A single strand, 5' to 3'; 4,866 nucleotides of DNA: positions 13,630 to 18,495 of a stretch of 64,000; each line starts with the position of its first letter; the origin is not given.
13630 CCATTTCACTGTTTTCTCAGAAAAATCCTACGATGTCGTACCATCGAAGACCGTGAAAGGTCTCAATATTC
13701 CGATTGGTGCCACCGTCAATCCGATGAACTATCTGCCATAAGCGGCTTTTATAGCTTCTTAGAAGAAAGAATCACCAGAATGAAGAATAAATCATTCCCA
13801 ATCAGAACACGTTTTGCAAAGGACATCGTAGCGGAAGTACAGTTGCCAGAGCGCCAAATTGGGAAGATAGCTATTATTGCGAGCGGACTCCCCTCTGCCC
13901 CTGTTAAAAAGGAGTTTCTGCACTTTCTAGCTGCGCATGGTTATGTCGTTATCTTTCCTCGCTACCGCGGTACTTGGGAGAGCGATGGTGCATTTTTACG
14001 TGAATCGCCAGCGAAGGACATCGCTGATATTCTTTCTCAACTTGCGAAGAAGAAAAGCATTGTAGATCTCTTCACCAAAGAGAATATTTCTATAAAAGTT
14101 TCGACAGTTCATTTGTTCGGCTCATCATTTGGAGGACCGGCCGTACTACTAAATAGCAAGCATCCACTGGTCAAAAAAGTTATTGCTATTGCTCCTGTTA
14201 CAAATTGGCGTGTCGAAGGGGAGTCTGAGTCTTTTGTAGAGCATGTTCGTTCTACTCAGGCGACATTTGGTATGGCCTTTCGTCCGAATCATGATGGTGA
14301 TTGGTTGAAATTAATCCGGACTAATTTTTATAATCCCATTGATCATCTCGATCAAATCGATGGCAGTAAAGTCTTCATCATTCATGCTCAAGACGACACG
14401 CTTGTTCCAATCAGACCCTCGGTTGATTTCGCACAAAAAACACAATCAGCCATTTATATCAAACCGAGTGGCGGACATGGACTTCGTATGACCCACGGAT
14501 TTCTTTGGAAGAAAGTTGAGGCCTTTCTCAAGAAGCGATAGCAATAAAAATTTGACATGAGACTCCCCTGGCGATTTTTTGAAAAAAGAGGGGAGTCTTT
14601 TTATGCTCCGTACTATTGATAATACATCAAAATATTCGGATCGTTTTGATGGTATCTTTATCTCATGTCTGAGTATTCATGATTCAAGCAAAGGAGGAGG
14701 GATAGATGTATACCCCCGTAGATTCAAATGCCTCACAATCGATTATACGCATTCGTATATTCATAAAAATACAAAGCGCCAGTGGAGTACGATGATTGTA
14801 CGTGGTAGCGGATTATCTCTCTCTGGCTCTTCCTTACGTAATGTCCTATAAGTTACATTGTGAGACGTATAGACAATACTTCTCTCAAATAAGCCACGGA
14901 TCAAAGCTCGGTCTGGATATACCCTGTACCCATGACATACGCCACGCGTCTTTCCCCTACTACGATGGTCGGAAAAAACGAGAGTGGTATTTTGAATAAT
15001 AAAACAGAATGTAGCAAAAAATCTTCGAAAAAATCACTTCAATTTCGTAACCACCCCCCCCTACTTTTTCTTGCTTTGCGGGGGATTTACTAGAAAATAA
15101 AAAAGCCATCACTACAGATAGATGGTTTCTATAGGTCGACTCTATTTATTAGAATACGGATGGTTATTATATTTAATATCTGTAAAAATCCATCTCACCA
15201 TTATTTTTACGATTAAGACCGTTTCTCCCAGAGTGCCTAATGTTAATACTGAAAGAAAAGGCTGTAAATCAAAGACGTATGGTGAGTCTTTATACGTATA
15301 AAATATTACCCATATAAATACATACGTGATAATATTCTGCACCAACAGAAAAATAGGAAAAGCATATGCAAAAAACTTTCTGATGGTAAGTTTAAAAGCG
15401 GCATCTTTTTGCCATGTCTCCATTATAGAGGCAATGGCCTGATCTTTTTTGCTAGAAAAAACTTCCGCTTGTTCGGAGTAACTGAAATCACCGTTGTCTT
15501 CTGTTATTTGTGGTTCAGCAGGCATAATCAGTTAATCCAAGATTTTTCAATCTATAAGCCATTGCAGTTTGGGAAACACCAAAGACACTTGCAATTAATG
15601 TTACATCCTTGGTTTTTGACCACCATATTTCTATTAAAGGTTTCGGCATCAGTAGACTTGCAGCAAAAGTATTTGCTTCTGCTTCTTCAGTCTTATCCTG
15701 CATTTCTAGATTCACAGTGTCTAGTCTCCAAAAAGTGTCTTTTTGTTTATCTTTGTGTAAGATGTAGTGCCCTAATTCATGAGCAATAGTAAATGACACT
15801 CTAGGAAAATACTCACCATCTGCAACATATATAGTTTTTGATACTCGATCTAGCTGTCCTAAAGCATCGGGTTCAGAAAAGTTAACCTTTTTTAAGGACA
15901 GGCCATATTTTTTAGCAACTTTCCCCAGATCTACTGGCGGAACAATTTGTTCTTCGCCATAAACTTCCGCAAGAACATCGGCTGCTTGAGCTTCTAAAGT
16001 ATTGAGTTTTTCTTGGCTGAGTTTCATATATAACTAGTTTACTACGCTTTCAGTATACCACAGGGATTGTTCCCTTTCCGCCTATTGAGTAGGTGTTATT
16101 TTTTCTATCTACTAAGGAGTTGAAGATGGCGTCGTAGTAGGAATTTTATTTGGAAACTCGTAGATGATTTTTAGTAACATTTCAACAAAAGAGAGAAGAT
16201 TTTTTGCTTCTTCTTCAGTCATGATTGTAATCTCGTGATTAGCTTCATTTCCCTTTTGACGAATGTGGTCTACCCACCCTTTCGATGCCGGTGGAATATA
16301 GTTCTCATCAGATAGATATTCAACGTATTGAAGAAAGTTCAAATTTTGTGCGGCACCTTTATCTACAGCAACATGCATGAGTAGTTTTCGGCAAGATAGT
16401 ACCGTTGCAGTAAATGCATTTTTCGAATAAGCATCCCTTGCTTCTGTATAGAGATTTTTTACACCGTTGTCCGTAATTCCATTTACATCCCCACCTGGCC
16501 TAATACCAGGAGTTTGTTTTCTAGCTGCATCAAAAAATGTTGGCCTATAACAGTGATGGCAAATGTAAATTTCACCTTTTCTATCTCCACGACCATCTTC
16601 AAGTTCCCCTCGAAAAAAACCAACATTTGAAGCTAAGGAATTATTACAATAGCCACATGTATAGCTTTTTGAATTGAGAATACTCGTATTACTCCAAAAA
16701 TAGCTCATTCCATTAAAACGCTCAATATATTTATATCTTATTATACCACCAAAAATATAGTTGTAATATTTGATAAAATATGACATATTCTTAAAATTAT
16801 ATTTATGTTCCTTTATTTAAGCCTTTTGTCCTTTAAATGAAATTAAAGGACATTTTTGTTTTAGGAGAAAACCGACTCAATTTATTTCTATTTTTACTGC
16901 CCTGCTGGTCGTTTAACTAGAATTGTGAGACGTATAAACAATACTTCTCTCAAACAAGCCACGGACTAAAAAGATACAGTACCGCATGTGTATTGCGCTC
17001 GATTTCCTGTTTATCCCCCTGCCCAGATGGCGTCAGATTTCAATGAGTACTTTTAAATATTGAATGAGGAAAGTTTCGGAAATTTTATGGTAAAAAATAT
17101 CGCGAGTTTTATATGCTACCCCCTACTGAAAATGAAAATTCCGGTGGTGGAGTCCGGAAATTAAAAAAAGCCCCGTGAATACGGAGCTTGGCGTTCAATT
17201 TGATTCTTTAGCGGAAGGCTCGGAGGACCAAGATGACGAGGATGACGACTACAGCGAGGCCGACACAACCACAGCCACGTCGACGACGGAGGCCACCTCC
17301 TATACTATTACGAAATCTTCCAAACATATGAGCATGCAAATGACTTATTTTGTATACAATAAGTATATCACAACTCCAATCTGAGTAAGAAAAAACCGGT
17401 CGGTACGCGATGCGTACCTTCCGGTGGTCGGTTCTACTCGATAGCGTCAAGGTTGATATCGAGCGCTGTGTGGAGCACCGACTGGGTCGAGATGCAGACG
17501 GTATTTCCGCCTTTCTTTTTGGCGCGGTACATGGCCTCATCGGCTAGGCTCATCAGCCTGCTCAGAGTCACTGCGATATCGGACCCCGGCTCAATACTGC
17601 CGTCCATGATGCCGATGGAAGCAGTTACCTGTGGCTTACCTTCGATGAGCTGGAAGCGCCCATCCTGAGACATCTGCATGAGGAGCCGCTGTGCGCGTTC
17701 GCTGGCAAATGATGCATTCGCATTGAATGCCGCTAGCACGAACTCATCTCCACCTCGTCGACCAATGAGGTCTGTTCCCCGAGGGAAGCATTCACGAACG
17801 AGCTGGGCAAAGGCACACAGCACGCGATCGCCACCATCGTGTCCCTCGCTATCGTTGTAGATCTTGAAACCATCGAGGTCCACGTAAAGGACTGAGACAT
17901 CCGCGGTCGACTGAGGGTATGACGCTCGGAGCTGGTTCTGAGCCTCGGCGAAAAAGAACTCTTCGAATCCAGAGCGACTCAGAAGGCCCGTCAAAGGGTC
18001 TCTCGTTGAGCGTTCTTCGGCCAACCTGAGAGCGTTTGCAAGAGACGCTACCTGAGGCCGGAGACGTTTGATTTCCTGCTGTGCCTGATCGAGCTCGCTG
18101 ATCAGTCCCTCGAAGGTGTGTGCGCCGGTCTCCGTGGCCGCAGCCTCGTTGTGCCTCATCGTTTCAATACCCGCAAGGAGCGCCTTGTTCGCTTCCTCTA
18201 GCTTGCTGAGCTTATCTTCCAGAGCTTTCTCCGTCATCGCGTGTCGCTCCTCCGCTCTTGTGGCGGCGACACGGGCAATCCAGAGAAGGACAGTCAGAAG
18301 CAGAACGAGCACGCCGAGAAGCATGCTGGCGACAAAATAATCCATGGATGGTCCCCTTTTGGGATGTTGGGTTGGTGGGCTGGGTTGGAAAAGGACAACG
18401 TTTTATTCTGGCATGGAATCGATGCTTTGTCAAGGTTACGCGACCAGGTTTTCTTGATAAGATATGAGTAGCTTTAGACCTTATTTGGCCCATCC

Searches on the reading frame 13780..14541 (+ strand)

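Call 77: search_protein_families(library=pfam, proteins=[window:13780-14541:+], max_evalue=0.001)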
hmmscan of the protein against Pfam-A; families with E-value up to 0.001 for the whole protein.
window:13780-14541:+ (253 aa): 4 families
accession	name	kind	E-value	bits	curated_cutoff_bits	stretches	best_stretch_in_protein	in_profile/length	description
PF00326.27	Peptidase_S9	-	7.6e-08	32.5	22.6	1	48-237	8-191/213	Prolyl oligopeptidase family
PF02129.25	Peptidase_S15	-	4.7e-06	26.9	23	1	43-145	46-134/262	X-Pro dipeptidyl-peptidase (S15 family)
PF12697.13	Abhydrolase_6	-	2.4e-05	25.6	26.3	1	46-177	19-122/217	Alpha/beta hydrolase family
PF12146.15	Hydrolase_4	-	0.00017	21.4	27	0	45-163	22-133/239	Serine aminopeptidase, S33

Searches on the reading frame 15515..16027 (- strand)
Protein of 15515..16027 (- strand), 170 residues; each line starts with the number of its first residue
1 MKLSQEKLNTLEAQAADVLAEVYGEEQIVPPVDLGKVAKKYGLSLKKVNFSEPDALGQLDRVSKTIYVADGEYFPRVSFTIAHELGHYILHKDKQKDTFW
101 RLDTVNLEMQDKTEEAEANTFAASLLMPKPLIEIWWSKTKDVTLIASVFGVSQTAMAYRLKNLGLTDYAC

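Call 77: search_protein_families(library=pfam, proteins=[window:15515-16027:-], max_evalue=0.001)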
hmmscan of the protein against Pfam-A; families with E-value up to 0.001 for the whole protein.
window:15515-16027:- (170 aa): 1 family
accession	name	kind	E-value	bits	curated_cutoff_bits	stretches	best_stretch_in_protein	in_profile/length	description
PF06114.19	Peptidase_M78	-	1.5e-16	60.7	22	1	48-161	11-123/123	IrrE N-terminal-like domain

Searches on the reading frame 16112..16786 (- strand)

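Call 77: search_protein_families(library=pfam, proteins=[window:16112-16786:-], max_evalue=0.001)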
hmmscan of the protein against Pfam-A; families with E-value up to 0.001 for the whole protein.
window:16112-16786:- (224 aa): 1 family
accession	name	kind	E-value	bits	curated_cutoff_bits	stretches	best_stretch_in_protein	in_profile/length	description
PF13643.11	DUF4145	-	3.6e-11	43.4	23.1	1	115-202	2-88/88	Domain of unknown function (DUF4145)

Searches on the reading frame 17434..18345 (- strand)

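Call 77: search_protein_families(library=pfam, proteins=[window:17434-18345:-], max_evalue=0.001)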
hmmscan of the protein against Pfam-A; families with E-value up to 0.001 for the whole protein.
window:17434-18345:- (303 aa): 1 family
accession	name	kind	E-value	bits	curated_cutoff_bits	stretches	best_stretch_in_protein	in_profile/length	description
PF00990.26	GGDEF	-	7.3e-31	107.5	23.8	1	114-281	2-160/161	Diguanylate cyclase, GGDEF domain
